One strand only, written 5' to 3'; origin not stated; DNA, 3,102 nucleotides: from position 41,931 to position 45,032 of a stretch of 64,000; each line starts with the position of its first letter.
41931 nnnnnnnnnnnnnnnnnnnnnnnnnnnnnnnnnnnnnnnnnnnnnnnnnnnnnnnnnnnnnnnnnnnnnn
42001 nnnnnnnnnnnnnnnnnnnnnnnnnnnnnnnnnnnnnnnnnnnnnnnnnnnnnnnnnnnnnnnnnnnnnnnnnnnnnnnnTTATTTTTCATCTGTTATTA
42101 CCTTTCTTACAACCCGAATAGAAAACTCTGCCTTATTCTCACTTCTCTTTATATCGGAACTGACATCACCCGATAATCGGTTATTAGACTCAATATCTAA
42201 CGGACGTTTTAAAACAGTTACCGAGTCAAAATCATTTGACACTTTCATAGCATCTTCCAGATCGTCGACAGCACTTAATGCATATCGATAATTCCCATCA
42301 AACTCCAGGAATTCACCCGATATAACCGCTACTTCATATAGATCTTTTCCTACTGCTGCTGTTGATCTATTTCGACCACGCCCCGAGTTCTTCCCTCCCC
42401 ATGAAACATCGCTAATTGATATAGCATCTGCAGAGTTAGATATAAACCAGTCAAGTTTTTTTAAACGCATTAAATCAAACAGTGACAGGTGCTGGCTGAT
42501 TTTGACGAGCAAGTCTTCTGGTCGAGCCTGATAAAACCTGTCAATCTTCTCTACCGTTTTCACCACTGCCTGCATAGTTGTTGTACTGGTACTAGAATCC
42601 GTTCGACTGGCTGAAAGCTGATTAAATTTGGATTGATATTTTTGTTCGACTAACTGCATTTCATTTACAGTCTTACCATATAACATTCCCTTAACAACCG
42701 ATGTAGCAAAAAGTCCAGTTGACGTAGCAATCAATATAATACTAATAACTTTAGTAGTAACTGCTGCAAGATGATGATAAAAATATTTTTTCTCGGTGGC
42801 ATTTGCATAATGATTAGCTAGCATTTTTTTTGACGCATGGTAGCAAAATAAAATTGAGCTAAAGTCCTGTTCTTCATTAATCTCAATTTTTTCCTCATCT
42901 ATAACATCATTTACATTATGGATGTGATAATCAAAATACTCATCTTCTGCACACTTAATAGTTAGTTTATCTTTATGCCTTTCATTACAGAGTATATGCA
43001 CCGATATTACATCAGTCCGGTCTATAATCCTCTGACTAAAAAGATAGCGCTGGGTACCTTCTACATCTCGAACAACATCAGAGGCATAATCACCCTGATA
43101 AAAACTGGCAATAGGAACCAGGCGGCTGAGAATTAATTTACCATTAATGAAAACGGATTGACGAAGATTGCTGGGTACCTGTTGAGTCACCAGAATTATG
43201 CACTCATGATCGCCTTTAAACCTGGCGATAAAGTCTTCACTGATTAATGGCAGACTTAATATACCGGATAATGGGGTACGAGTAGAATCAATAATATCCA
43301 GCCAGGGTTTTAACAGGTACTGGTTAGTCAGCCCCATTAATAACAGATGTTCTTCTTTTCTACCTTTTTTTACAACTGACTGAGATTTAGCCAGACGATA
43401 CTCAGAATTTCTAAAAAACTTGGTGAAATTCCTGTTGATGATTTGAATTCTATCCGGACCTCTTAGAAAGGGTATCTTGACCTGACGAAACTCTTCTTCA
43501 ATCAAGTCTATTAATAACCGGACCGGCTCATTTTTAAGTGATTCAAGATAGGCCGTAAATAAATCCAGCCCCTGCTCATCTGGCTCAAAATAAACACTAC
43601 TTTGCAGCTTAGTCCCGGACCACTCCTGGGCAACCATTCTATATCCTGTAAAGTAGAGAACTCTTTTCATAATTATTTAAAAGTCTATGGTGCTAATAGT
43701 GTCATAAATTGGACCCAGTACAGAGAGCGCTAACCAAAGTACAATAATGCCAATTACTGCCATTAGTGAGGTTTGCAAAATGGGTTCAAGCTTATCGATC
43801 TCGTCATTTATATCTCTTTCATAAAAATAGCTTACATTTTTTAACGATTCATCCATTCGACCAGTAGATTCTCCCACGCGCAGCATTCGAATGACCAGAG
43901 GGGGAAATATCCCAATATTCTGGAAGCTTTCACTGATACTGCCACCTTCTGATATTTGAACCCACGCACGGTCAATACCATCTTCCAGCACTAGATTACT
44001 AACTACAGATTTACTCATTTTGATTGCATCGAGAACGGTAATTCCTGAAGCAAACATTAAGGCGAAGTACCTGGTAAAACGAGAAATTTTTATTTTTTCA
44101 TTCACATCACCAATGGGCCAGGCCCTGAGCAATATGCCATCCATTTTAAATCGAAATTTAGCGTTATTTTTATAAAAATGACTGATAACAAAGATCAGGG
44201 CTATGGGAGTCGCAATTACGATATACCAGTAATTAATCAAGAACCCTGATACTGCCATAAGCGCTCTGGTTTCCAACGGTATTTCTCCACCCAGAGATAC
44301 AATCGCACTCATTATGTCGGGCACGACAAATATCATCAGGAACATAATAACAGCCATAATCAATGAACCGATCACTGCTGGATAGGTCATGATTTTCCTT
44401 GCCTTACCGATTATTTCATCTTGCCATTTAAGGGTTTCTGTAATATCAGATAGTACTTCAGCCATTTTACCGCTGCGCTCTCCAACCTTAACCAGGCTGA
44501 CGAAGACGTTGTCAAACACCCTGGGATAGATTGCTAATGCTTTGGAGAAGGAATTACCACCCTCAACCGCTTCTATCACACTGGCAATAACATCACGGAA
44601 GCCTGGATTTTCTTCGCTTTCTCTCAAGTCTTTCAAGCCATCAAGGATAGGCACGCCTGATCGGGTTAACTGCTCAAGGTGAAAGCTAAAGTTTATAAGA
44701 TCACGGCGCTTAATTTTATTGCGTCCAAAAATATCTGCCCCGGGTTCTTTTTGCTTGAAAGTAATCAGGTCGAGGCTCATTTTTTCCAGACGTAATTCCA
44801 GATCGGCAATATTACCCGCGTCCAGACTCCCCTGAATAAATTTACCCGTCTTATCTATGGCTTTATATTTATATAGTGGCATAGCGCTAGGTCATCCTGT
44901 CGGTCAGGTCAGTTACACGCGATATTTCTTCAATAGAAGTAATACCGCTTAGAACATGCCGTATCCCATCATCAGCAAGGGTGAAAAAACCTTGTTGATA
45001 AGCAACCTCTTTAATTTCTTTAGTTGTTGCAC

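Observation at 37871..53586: Second, rearranged MSHA-class type IV filament locus directly abutting the canonical msh cluster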

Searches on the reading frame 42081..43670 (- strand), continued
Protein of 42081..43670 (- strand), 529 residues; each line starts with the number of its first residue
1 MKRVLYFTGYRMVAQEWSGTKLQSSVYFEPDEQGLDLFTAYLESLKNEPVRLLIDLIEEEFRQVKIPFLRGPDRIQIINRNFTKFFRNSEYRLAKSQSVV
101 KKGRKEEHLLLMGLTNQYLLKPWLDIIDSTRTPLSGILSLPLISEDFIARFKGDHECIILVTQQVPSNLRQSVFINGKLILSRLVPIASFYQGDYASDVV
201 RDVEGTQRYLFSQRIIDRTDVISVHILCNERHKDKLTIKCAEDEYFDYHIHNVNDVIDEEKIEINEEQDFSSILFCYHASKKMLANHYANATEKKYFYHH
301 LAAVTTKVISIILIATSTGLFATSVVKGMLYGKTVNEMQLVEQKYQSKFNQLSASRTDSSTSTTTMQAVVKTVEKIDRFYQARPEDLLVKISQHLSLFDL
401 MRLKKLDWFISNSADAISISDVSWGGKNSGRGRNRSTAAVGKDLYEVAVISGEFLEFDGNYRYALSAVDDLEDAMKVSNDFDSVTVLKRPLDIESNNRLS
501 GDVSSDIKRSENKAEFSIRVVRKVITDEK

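Call 58: find_encoding_contigs(protein=P0349, flank=10000, max_places=2)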
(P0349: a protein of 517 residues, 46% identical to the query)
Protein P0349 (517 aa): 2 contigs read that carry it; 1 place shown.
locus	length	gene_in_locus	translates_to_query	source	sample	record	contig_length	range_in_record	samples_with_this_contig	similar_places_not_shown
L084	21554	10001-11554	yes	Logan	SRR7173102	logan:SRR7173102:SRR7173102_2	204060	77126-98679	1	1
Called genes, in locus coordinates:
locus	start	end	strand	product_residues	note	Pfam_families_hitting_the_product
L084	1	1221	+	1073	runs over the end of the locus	PF00873:ACR_tran, PF02355:SecD_SecF_C (faint)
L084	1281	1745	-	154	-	PF00588:SpoU_methylase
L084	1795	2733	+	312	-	PF01180:DHO_dh, PF01207:Dus (faint), PF03060:NMO (weak)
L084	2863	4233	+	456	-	PF13191:AAA_16, PF13401:AAA_22, PF05036:SPOR (faint)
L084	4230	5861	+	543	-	PF07655:Secretin_N_2, PF00263:Secretin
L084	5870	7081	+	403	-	PF13424:TPR_12 (faint), PF13428:TPR_14 (faint), PF00515:TPR_1 (faint), PF07719:TPR_2 (faint), PF13181:TPR_8 (faint), PF13432:TPR_16, PF14559:TPR_19 (weak), PF23914:TPR_CcmH_CycH (faint), +1 more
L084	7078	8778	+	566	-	PF05157:MshEN, PF00437:T2SSE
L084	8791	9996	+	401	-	PF28597:T2SSF_N, PF00482:T2SSF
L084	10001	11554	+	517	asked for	-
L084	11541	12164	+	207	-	-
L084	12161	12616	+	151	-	-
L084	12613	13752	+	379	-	-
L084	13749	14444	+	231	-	PF07963:N_methyl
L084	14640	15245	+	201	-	PF07963:N_methyl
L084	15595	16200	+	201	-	PF05137:PilN (faint)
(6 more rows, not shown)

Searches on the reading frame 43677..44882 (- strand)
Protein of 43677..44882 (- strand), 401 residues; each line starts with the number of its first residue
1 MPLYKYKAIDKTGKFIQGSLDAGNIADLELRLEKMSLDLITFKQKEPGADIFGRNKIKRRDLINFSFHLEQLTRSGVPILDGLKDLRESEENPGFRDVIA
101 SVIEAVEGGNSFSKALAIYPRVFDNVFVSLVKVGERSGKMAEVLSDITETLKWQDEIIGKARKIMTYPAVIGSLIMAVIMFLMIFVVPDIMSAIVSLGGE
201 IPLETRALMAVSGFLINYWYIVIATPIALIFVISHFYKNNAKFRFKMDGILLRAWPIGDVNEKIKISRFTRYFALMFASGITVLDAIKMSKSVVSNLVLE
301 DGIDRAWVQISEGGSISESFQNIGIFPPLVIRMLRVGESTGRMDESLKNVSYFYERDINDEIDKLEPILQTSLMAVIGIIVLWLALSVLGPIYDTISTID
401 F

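Call 4: search_protein_families(library=pfam, proteins=[window:43677-44882:-], max_evalue=0.01)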
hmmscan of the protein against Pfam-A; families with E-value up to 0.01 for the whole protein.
window:43677-44882:- (401 aa): 1 family
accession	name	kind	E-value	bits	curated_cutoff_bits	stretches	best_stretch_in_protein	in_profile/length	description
PF00482.28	T2SSF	-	1e-48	164.9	25.2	2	72-188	8-125/125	Type II secretion system (T2SS), protein F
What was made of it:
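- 43677..44882 (-): Inner-membrane platform protein (GspF/PilC/MshG family). T2SSF in two copies, E 1e-48 (call 4).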

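Call 5: search_protein_families(library=ncbifam, proteins=[window:43677-44882:-], max_evalue=0.01)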
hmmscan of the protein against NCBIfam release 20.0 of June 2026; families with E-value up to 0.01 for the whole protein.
window:43677-44882:- (401 aa): 6 families
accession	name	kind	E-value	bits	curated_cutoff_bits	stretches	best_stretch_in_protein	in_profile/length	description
TIGR02120.1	GspF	equivalog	3.9e-85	286.5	424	1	4-395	1-397/401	type II secretion system inner membrane protein GspF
NF052607.1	T4PiliAsmPilCThrm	equivalog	2.1e-77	260.9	700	1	1-398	1-403/406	type IV pilus assembly protein PilC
NF052606.1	T4PiliAsmPilCMyx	equivalog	2.1e-67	227.8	700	1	2-398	20-417/419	type IV pilus assembly protein PilC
NF047826.1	T3SSXpsF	equivalog_domain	1e-58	199.1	650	1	1-399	1-404/405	type II secretion system protein XpsF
NF007861.0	PRK10573.1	equivalog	2.4e-57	194.8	401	1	3-394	6-393/401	protein transport protein HofC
NF041012.2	T4P_ComGB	equivalog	5.7e-33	114.6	240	1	64-396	5-331/332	competence type IV pilus assembly protein ComGB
